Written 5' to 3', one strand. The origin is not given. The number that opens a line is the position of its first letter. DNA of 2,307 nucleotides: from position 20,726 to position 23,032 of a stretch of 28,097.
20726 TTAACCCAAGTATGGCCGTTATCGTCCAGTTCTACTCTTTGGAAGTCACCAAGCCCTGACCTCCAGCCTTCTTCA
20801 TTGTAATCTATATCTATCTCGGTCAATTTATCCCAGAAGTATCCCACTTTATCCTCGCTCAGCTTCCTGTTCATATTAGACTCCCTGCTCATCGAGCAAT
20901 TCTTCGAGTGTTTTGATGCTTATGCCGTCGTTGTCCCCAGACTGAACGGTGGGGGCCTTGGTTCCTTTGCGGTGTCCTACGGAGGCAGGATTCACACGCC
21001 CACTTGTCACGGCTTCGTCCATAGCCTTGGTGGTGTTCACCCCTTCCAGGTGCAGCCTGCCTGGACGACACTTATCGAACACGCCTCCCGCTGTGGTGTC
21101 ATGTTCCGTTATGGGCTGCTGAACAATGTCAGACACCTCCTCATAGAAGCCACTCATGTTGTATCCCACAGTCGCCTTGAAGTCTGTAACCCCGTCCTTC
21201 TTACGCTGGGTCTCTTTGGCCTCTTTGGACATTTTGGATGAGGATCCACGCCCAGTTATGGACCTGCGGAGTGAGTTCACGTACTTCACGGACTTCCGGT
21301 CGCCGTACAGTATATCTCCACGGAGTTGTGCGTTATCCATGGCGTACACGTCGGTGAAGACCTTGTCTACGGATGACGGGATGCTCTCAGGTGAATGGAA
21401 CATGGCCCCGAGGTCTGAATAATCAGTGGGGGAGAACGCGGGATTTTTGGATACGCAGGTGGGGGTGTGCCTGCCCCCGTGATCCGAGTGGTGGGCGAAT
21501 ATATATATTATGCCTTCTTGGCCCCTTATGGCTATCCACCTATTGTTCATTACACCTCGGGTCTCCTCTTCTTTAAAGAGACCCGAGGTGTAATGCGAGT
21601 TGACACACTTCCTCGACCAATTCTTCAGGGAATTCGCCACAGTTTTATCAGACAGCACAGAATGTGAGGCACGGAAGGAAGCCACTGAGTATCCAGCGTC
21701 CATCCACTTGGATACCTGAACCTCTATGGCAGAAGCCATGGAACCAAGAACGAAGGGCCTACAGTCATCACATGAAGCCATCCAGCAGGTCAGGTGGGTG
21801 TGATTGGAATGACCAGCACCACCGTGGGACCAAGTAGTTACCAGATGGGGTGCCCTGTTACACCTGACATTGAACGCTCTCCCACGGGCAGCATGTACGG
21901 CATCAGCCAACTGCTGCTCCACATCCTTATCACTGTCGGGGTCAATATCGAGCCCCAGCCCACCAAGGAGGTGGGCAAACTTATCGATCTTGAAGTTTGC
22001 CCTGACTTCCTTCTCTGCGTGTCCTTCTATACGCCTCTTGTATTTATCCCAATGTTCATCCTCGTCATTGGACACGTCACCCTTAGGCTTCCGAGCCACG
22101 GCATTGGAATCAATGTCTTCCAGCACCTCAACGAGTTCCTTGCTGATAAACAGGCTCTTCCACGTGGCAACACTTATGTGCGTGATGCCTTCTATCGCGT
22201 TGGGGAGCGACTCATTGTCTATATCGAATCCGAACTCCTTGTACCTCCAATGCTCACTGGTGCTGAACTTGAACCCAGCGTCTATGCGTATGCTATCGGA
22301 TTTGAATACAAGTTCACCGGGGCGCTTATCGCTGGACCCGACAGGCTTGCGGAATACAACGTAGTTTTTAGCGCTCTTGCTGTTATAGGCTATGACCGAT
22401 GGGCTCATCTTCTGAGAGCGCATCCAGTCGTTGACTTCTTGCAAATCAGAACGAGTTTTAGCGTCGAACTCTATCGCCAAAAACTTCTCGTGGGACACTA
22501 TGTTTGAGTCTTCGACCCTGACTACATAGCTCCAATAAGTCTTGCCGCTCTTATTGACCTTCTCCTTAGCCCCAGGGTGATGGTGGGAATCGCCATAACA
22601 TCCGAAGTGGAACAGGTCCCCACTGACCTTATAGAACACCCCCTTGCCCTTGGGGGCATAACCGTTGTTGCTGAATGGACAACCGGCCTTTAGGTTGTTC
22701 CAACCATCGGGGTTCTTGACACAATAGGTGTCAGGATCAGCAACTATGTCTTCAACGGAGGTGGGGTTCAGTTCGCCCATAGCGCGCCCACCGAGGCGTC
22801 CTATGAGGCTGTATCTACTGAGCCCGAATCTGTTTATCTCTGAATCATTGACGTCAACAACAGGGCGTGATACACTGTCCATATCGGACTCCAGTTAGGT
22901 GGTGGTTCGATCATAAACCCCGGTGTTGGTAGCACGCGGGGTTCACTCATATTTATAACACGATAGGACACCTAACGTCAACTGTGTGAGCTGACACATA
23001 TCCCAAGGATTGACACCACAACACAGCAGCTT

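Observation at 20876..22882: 668-aa Cys/His-rich early protein as the only candidate replication function, possibly with its origin inside its own gene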

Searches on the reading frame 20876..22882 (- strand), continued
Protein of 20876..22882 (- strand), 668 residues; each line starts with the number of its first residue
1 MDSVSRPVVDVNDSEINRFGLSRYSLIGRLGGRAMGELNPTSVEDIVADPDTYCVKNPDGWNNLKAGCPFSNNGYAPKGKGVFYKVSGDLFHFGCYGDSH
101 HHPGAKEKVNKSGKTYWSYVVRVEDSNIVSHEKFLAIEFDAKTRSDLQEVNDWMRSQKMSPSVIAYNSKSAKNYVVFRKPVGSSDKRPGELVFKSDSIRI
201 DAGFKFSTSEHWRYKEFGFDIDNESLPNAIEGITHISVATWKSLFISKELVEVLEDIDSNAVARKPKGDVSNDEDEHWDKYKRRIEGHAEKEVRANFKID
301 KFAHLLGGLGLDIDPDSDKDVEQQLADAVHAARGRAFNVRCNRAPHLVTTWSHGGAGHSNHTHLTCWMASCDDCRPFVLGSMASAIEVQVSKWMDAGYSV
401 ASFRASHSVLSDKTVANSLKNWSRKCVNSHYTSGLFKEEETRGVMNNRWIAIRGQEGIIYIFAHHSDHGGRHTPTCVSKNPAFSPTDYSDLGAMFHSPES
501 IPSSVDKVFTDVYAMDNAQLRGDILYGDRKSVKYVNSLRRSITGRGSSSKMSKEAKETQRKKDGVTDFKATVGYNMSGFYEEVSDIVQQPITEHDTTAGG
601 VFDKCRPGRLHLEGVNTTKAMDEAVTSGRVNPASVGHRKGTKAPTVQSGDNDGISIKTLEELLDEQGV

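Call 71: search_protein_families(library=ncbifam, proteins=[P0001, P0004, P0005, P0007, P0009, P0010, P0011, P0012, P0014, P0015], max_evalue=0.01)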
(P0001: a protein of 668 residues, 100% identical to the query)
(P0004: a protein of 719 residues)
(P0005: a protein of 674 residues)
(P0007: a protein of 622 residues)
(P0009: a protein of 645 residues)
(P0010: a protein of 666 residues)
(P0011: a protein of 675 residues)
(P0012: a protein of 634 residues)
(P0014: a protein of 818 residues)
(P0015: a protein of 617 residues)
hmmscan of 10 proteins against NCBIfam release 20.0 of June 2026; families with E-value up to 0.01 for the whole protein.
P0001 (668 aa): 0 families

P0004 (719 aa): 0 families

P0005 (674 aa): 0 families

P0007 (622 aa): 3 families
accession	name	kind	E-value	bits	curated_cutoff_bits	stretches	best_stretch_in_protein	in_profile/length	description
TIGR01613.1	primase_Cterm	subfamily_domain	7.9e-32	110.3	108.7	1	304-583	36-304/304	phage/plasmid primase, P4 family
NF011296.0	PRK14709.1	subfamily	8.5e-20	70.8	613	1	304-610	154-462/469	hypothetical protein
NF005477.0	PRK07078.1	subfamily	1.5e-19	69.7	1014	1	294-609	432-747/759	hypothetical protein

P0009 (645 aa): 3 families
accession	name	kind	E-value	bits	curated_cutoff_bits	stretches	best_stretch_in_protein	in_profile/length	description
TIGR01613.1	primase_Cterm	subfamily_domain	1.4e-29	102.9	108.7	1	337-600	39-299/304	phage/plasmid primase, P4 family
NF011296.0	PRK14709.1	subfamily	4.5e-17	61.8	613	1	336-631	167-460/469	hypothetical protein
NF005477.0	PRK07078.1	subfamily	7.2e-14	50.9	1014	1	338-597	455-711/759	hypothetical protein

P0010 (666 aa): 3 families
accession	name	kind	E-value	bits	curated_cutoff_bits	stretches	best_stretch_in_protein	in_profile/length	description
TIGR01613.1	primase_Cterm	subfamily_domain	7.3e-27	94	108.7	1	311-591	39-302/304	phage/plasmid primase, P4 family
NF011296.0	PRK14709.1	subfamily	1.5e-22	79.9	613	1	191-618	51-460/469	hypothetical protein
NF005477.0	PRK07078.1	subfamily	4.9e-15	54.7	1014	1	256-618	399-746/759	hypothetical protein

P0011 (675 aa): 3 families
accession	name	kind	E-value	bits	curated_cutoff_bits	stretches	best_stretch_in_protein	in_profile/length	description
TIGR01613.1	primase_Cterm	subfamily_domain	6.8e-33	113.8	108.7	1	382-621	59-297/304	phage/plasmid primase, P4 family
NF011296.0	PRK14709.1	subfamily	4.7e-18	65.1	613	1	381-648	187-453/469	hypothetical protein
NF005477.0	PRK07078.1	subfamily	5.2e-14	51.4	1014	1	381-620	473-711/759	hypothetical protein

P0012 (634 aa): 3 families
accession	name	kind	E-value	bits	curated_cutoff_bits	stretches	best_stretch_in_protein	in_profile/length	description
TIGR01613.1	primase_Cterm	subfamily_domain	1.3e-35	122.7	108.7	1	310-588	30-304/304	phage/plasmid primase, P4 family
NF011296.0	PRK14709.1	subfamily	2.8e-23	82.3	613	1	322-587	170-432/469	hypothetical protein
NF005477.0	PRK07078.1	subfamily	3.2e-16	58.7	1014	1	323-590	457-720/759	hypothetical protein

P0014 (818 aa): 0 families

P0015 (617 aa): 3 families
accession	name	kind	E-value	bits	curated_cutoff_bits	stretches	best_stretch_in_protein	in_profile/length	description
TIGR01613.1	primase_Cterm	subfamily_domain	1.6e-35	122.4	108.7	1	292-572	29-304/304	phage/plasmid primase, P4 family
NF011296.0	PRK14709.1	subfamily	1.4e-22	80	613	1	305-588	170-449/469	hypothetical protein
NF005477.0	PRK07078.1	subfamily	2.7e-20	72.1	1014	1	309-581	460-728/759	hypothetical protein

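Call 75: search_dna_similar(query=window:20876-22882:-, collection=phages, mode=protein, max_evalue=1, max_rows=12)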
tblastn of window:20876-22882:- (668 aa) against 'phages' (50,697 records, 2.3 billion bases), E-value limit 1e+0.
No match.
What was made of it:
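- tblastn finds nothing in 50,697 phage records (call 75).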

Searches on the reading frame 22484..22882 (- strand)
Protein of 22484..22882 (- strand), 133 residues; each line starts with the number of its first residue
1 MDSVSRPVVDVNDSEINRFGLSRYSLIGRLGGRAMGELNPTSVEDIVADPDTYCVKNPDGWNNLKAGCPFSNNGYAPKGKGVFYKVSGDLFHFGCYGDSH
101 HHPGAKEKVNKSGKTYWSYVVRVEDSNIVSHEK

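Call 95: find_homologous_proteins(query=A8, max_evalue=0.001)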
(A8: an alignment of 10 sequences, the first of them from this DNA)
Query A8 (10 sequences): 1091 candidates shared short words with the query, none scored E <= 0.001.
